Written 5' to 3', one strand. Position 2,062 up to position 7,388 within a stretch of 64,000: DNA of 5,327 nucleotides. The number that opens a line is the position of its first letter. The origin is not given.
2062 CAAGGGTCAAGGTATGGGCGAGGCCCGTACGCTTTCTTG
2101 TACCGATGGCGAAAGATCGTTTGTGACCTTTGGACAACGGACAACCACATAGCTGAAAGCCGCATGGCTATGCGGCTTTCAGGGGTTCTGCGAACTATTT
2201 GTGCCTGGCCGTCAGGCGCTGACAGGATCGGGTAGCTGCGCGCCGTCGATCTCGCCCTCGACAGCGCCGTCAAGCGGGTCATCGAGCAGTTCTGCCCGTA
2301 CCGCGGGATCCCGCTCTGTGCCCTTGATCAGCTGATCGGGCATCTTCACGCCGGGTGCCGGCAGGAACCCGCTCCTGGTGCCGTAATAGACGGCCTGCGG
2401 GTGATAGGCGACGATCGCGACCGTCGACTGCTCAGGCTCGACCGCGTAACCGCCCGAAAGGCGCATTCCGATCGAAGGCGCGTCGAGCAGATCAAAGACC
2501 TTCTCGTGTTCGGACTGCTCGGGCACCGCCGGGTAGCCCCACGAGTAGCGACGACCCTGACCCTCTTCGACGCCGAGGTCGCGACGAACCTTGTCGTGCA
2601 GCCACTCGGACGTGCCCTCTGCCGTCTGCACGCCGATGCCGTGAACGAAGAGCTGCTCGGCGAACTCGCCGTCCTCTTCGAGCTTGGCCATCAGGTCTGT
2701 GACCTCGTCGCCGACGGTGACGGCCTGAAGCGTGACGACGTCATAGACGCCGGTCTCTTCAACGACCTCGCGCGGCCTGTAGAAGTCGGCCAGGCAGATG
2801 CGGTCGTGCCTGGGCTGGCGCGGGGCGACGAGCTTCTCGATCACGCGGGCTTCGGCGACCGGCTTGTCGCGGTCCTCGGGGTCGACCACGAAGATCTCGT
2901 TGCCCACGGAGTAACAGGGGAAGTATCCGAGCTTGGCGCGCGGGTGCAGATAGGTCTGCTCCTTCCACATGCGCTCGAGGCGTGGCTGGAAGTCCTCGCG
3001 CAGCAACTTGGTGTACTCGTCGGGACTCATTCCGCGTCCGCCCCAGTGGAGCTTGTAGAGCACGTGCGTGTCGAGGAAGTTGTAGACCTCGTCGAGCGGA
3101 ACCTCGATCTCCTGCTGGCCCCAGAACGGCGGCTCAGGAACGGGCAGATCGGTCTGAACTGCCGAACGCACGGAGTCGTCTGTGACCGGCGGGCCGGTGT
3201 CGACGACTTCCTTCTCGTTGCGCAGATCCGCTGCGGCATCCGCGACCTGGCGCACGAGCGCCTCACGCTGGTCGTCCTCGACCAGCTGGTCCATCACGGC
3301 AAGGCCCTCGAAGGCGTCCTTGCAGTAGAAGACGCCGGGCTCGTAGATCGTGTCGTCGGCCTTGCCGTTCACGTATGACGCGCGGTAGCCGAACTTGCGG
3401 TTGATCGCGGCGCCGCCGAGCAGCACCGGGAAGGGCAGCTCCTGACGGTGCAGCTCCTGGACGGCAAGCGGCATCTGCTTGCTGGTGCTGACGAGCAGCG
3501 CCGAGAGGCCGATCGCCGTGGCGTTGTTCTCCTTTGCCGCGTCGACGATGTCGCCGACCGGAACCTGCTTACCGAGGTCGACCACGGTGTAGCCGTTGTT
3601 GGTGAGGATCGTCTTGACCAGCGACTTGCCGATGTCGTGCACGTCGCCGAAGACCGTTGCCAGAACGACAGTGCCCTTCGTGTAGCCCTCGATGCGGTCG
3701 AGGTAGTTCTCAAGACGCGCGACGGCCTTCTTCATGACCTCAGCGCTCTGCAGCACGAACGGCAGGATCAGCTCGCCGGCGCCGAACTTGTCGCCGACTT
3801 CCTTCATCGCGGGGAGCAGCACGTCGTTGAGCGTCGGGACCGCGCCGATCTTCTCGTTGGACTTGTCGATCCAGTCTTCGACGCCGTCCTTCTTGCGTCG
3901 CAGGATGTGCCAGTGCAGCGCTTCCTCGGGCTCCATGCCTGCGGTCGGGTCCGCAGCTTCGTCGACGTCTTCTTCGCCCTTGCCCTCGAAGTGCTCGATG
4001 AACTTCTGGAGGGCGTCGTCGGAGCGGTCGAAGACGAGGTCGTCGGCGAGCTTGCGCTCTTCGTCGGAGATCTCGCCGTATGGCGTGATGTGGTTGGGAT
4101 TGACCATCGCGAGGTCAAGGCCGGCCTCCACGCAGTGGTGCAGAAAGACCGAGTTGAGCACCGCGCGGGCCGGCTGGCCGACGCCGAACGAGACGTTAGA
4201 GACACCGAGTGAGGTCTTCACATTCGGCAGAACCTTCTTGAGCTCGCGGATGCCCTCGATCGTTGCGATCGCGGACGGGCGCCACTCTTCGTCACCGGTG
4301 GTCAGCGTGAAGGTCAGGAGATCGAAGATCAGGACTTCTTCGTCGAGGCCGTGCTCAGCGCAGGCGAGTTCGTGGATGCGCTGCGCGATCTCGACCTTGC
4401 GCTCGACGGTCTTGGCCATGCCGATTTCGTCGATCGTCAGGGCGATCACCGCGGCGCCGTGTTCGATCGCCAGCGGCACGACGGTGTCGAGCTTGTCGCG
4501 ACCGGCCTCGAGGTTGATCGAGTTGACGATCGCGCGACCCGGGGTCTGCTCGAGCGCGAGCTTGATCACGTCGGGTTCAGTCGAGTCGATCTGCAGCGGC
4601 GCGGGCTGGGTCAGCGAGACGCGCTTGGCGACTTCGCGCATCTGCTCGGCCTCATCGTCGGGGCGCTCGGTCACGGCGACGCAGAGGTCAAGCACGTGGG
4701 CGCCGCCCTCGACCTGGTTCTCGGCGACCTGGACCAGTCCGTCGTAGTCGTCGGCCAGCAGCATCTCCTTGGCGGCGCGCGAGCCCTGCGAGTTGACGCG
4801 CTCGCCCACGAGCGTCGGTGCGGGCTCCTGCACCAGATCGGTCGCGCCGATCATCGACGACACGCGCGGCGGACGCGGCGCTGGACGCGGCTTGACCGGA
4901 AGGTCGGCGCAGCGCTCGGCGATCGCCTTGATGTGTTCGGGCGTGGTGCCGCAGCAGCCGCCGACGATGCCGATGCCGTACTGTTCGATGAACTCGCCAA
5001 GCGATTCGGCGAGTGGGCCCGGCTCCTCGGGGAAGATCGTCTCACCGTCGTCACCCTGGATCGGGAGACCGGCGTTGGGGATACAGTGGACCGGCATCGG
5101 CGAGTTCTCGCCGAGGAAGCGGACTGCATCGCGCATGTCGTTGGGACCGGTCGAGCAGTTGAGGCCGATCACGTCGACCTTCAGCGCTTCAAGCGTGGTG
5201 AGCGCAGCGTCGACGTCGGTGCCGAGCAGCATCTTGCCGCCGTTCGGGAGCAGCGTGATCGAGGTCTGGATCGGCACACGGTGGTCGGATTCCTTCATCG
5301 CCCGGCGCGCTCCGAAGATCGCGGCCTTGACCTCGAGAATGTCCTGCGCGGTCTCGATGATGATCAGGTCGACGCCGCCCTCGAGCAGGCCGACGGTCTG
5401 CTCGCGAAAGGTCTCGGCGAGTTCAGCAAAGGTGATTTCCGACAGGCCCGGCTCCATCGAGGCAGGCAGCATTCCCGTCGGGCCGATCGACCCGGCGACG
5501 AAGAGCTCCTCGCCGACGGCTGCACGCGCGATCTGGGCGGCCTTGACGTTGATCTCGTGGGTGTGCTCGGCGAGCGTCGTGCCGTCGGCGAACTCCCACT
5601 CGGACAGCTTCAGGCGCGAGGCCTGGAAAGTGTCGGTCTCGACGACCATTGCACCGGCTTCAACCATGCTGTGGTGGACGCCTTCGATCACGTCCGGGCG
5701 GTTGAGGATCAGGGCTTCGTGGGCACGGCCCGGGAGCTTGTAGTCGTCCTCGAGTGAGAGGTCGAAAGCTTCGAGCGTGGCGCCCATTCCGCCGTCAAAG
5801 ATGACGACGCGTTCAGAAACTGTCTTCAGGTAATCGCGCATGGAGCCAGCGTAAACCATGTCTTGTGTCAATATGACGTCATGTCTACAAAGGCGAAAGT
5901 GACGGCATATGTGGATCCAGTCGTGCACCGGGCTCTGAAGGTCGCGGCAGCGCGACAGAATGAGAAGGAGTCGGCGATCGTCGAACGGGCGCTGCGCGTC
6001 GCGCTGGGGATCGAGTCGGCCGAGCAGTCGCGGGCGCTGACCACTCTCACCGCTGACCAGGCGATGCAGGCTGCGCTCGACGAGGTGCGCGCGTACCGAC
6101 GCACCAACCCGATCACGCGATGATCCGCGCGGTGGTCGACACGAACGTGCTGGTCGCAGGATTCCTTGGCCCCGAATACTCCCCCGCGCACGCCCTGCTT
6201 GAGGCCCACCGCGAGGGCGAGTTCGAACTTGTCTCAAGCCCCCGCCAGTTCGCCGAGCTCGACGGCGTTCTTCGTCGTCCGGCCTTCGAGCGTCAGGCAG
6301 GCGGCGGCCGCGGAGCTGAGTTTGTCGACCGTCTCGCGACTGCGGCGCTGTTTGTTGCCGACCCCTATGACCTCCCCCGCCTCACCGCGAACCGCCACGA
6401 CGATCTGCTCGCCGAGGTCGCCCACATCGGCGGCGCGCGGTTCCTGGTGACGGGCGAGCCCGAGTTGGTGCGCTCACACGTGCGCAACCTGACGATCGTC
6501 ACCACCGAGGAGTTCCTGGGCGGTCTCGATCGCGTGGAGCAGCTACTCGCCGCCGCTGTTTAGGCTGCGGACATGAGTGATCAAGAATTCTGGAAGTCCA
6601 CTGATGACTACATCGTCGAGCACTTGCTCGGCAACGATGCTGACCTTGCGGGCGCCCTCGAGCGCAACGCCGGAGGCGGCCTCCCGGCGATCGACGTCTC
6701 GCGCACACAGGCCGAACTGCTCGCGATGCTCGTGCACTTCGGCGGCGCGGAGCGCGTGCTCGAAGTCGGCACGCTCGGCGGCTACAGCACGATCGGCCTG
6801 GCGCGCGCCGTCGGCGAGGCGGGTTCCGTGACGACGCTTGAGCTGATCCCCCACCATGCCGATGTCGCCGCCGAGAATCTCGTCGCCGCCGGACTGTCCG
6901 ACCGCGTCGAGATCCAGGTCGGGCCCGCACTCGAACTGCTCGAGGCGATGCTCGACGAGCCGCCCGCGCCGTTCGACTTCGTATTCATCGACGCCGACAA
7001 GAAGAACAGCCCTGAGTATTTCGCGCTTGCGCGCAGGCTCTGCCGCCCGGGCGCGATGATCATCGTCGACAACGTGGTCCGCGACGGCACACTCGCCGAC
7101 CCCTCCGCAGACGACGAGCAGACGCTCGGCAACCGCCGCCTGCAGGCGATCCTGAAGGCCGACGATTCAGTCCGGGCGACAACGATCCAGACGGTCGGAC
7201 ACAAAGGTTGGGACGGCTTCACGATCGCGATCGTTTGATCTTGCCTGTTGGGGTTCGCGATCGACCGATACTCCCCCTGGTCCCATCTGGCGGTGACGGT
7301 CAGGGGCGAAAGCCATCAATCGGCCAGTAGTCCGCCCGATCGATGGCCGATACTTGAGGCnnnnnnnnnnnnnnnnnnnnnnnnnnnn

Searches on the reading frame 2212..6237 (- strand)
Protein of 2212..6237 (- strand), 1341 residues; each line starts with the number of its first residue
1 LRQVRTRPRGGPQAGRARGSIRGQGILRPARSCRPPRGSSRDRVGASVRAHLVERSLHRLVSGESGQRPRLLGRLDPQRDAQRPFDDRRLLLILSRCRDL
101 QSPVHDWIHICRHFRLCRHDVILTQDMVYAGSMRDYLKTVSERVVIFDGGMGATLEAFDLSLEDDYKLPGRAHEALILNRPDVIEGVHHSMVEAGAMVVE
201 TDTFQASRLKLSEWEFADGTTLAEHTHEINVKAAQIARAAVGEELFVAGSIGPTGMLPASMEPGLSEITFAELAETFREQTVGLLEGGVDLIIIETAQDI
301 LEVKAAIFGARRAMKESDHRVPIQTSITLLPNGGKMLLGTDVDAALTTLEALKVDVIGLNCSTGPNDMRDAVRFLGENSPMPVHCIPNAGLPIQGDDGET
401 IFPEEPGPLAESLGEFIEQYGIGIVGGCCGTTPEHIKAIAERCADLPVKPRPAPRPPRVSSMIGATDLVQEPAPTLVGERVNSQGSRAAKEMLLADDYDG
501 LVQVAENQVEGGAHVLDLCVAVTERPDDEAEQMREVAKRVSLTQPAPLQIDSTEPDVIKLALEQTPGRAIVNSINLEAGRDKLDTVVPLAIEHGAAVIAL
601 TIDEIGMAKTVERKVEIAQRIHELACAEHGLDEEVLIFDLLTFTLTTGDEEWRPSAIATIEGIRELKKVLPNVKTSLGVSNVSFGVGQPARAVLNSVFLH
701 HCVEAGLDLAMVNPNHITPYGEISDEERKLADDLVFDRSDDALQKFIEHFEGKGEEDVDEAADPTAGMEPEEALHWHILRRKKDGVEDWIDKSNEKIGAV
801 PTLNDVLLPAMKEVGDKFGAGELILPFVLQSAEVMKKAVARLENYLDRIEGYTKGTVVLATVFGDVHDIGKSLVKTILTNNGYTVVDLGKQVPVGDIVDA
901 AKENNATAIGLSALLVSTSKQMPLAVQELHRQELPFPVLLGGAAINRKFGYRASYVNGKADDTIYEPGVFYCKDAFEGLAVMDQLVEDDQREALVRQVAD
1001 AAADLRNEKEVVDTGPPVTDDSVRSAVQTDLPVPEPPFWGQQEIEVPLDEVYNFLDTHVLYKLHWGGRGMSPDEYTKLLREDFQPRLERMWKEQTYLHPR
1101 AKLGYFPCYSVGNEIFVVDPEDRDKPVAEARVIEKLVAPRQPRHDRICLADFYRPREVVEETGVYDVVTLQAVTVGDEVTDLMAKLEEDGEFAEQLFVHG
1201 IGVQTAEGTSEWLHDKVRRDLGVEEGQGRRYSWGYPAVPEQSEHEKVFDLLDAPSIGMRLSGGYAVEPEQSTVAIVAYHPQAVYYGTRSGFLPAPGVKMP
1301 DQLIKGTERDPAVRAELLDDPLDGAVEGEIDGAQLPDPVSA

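Call 53: search_protein_families(library=pfam, proteins=[window:2212-6237:-], max_evalue=0.00001)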
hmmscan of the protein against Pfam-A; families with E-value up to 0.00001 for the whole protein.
window:2212-6237:- (1341 aa): 5 families
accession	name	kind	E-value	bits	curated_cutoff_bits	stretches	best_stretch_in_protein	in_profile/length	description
PF02574.22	S-methyl_trans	-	1.9e-72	245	22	1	145-442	1-282/283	Homocysteine S-methyltransferase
PF00809.28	Pterin_bind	-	1.9e-38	132.9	25.5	1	478-713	1-244/244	Pterin binding enzyme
PF02965.22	Met_synt_B12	-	2.2e-26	93.4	25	1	1078-1286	39-256/273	Vitamin B12 dependent methionine synthase, activation domain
PF02310.24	B12-binding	-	4.2e-20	72.2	32.1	1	856-945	2-93/121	B12 binding domain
PF02607.22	B12-binding_2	-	3.8e-16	59.5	23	1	772-843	3-74/74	B12 binding domain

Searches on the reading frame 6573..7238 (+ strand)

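Call 53: search_protein_families(library=pfam, proteins=[window:6573-7238:+], max_evalue=0.00001)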
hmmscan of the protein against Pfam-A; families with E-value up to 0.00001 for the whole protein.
window:6573-7238:+ (221 aa): 5 families
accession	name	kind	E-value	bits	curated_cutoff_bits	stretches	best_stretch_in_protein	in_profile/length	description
PF01596.23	Methyltransf_3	-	4.2e-35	121.3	22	1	37-206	23-193/204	O-methyltransferase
PF13578.12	Methyltransf_24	-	3.6e-13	50.7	26.3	1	63-168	1-105/105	Methyltransferase domain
PF01135.25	PCMT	-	4.4e-08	33.6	20.3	1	52-164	68-171/210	Protein-L-isoaspartate(D-aspartate) O-methyltransferase (PCMT)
PF13847.12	Methyltransf_31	-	2.5e-07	30.9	27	1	59-183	4-127/145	Methyltransferase domain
PF13649.12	Methyltransf_25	-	5.9e-06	27.3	27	0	62-160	1-96/97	Methyltransferase domain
